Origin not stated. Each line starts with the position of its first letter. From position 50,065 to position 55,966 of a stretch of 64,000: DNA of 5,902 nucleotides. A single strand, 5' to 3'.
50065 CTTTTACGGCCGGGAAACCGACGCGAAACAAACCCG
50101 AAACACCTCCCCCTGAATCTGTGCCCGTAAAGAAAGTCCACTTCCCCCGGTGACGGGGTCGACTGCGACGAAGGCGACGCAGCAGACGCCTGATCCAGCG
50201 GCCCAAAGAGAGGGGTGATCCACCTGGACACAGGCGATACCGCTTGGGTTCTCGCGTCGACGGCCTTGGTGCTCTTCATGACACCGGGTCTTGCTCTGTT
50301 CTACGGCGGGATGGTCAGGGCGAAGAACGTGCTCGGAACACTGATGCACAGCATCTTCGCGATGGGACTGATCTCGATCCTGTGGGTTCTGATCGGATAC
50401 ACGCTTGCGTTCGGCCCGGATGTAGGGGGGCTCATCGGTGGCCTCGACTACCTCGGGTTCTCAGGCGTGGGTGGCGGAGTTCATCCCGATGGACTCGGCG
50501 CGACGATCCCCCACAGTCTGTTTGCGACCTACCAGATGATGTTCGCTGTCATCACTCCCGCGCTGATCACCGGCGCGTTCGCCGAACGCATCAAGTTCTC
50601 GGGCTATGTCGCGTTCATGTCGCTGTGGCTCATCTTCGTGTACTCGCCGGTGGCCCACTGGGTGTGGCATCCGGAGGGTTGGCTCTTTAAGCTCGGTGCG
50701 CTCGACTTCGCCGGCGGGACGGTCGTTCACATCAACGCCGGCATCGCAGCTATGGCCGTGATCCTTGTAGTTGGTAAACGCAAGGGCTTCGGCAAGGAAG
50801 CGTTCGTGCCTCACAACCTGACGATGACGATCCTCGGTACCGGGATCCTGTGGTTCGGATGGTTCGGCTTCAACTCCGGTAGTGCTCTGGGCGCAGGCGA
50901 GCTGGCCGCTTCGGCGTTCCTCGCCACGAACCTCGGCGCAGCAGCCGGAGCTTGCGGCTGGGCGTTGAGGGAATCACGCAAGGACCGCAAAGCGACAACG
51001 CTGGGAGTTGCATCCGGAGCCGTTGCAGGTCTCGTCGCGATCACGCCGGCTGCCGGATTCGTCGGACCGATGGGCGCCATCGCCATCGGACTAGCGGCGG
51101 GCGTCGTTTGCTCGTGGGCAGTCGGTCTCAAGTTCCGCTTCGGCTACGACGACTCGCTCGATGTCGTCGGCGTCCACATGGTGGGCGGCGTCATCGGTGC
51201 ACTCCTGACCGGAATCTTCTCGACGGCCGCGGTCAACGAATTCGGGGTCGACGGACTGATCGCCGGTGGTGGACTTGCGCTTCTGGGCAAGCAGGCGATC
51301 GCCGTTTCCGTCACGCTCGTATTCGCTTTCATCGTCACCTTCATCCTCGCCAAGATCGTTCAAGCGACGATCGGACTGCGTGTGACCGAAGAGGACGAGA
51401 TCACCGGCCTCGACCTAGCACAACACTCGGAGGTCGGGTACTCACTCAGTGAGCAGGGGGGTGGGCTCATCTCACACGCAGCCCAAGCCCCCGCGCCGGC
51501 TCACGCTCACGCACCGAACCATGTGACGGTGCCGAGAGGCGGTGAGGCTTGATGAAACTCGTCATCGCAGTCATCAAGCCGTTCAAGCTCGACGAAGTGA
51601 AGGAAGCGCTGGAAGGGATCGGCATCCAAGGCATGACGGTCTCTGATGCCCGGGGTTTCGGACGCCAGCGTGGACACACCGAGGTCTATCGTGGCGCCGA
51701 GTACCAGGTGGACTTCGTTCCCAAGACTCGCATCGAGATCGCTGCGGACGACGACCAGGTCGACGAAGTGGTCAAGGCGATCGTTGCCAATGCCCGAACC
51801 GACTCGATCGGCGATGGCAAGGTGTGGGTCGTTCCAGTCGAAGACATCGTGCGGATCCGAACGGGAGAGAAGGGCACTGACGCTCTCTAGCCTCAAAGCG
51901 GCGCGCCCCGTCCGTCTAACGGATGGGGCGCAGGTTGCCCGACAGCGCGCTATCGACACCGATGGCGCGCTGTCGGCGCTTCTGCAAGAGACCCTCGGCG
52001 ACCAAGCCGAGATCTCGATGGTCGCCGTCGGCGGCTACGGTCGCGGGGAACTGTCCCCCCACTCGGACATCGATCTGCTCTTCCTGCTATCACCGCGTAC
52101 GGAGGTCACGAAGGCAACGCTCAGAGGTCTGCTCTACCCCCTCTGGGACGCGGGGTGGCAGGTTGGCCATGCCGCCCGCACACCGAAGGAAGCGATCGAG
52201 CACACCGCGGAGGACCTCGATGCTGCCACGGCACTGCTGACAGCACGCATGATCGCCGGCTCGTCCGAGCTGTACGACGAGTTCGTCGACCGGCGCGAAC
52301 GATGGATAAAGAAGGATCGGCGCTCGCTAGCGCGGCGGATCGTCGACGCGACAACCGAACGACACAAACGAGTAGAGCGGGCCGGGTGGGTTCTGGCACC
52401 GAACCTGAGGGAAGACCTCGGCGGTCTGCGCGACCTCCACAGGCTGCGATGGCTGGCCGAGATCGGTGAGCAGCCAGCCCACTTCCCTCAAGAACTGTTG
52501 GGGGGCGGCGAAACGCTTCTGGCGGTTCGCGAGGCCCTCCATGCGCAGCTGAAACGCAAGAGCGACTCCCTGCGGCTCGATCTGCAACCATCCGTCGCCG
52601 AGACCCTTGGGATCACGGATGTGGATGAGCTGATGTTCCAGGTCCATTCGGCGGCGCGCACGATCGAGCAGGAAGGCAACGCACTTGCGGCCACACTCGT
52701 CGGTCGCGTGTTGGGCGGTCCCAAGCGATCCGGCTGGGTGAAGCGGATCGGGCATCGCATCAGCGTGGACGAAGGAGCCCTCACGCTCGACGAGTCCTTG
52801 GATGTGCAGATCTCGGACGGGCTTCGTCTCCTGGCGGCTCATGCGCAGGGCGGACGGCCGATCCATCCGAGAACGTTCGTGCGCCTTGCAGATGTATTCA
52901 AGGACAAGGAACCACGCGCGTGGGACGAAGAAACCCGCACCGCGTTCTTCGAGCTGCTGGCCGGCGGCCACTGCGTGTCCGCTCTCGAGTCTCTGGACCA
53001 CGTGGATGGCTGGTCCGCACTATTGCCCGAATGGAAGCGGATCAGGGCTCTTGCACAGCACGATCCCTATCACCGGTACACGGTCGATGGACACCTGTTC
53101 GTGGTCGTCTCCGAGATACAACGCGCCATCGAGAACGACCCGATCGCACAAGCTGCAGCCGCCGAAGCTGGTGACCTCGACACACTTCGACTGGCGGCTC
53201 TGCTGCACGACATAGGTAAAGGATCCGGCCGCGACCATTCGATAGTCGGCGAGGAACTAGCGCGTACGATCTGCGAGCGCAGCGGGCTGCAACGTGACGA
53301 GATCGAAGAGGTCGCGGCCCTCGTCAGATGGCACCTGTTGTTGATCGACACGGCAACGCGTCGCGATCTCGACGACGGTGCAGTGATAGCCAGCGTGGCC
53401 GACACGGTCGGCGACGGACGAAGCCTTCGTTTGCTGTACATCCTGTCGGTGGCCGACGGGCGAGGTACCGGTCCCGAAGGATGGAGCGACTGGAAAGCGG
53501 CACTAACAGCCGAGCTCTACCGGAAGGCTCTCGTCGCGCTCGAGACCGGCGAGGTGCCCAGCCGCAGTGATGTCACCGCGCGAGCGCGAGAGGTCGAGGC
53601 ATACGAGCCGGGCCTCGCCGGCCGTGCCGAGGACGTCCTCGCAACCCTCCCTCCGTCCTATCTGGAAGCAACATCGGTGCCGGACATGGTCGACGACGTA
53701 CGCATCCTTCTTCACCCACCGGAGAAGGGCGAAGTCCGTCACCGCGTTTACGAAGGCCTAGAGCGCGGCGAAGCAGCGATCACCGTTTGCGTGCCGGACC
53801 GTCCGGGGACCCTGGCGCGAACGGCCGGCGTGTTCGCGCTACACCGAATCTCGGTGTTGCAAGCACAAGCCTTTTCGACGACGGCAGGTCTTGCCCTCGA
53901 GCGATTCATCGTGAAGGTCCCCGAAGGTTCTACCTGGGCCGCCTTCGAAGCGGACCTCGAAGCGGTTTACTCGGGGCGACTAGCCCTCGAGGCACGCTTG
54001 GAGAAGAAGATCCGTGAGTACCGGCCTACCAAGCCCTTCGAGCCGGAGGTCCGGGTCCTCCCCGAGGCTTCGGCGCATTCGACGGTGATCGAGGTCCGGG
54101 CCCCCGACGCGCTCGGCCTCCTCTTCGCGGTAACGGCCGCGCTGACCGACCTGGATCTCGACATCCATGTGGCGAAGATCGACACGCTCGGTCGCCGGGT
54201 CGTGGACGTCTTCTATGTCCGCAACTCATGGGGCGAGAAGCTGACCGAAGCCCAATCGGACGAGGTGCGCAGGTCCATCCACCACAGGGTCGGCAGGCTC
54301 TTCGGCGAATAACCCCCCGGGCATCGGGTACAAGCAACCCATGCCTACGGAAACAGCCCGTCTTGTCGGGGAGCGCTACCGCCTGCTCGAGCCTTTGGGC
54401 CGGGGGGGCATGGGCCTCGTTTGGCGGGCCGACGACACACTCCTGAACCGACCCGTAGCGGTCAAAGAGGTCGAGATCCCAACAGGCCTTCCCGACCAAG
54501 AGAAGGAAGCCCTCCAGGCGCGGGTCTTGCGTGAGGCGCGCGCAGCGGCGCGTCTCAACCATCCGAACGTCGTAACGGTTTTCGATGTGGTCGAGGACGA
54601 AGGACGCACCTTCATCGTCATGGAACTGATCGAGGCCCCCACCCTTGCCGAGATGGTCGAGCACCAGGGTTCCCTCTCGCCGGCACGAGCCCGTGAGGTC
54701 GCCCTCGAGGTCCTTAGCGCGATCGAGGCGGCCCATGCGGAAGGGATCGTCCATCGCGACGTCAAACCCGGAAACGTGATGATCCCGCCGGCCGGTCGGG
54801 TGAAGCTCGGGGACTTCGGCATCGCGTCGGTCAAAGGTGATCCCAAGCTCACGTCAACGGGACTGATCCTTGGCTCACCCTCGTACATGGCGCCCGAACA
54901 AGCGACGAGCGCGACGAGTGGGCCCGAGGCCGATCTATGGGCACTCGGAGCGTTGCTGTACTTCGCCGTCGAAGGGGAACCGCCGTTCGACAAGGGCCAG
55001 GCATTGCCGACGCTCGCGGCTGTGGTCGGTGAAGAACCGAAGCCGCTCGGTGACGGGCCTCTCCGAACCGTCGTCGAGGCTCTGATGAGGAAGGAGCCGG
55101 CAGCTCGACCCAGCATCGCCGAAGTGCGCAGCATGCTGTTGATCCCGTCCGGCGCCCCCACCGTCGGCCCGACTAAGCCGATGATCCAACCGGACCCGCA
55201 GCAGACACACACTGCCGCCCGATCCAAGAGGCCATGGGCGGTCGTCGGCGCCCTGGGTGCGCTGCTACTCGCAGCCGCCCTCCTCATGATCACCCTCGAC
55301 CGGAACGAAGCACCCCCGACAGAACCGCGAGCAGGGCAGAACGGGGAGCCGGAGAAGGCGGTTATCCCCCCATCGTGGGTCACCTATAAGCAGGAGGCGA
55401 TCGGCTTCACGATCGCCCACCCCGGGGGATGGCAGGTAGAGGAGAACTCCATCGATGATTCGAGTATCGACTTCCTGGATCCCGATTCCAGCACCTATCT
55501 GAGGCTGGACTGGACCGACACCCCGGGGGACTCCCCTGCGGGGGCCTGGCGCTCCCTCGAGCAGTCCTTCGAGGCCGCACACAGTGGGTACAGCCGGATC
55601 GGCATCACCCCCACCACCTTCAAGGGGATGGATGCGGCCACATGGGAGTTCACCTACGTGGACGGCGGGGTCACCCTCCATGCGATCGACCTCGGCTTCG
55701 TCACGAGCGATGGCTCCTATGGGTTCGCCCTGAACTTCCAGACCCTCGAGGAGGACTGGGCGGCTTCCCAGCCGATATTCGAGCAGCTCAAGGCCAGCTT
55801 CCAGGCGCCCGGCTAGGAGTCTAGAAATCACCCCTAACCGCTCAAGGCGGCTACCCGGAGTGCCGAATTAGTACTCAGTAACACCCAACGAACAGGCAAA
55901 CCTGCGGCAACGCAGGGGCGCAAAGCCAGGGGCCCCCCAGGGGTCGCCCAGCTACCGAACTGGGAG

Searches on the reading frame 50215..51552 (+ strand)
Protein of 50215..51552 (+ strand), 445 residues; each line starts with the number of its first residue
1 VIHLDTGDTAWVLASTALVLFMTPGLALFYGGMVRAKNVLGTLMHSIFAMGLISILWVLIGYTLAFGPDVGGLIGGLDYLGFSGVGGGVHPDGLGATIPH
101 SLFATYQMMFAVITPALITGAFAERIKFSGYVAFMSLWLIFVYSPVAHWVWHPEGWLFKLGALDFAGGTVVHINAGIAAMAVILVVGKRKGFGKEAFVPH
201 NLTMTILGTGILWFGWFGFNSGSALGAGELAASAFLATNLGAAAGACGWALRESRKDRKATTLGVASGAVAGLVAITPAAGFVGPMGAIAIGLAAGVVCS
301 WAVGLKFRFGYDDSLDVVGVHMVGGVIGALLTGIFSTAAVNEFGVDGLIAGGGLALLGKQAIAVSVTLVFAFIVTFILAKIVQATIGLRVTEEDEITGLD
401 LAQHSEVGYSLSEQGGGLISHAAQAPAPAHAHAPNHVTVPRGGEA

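Call 54: search_protein_families(library=pfam, proteins=[window:50215-51552:+], max_evalue=0.001)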
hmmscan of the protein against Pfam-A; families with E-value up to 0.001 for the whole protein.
window:50215-51552:+ (445 aa): 1 family
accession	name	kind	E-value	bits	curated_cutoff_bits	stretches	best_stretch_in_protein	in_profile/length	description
PF00909.26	Ammonium_transp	-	3.3e-124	415.1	23.2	1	10-409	1-399/399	Ammonium Transporter Family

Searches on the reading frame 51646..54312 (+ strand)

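Call 54: search_protein_families(library=pfam, proteins=[window:51646-54312:+], max_evalue=0.001)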
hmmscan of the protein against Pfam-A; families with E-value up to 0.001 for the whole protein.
window:51646-54312:+ (888 aa): 5 families
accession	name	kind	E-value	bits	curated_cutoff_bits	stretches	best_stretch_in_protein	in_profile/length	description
PF01966.28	HD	-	7.9e-14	52.4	22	1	501-587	12-112/116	HD domain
PF01842.31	ACT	-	1e-13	51.2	27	2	712-759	3-49/66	ACT domain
PF08335.16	GlnD_UR_UTase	-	2.1e-12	47.7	21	1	233-342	7-135/141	GlnD PII-uridylyltransferase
PF22754.3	bHLH-TF_ACT-like_plant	-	3e-06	27.8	27.6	1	812-879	10-72/75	Plant bHLH transcription factor, ACT-like domain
PF01909.29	NTP_transf_2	-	2.3e-05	25.1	21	1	122-154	14-46/93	Nucleotidyltransferase domain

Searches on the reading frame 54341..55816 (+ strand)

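Call 54: search_protein_families(library=pfam, proteins=[window:54341-55816:+], max_evalue=0.001)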
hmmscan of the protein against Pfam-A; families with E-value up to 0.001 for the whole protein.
window:54341-55816:+ (491 aa): 3 families
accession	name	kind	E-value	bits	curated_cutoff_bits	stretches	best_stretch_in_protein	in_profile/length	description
PF00069.31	Pkinase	-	6e-47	160.7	31.7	1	13-263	1-258/263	Protein kinase domain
PF07714.23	PK_Tyr_Ser-Thr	-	2.5e-26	93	23.1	1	15-265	3-257/258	Protein tyrosine and serine/threonine kinase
PF01636.29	APH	-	0.00085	19.6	23.2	0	118-152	147-186/239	Phosphotransferase enzyme family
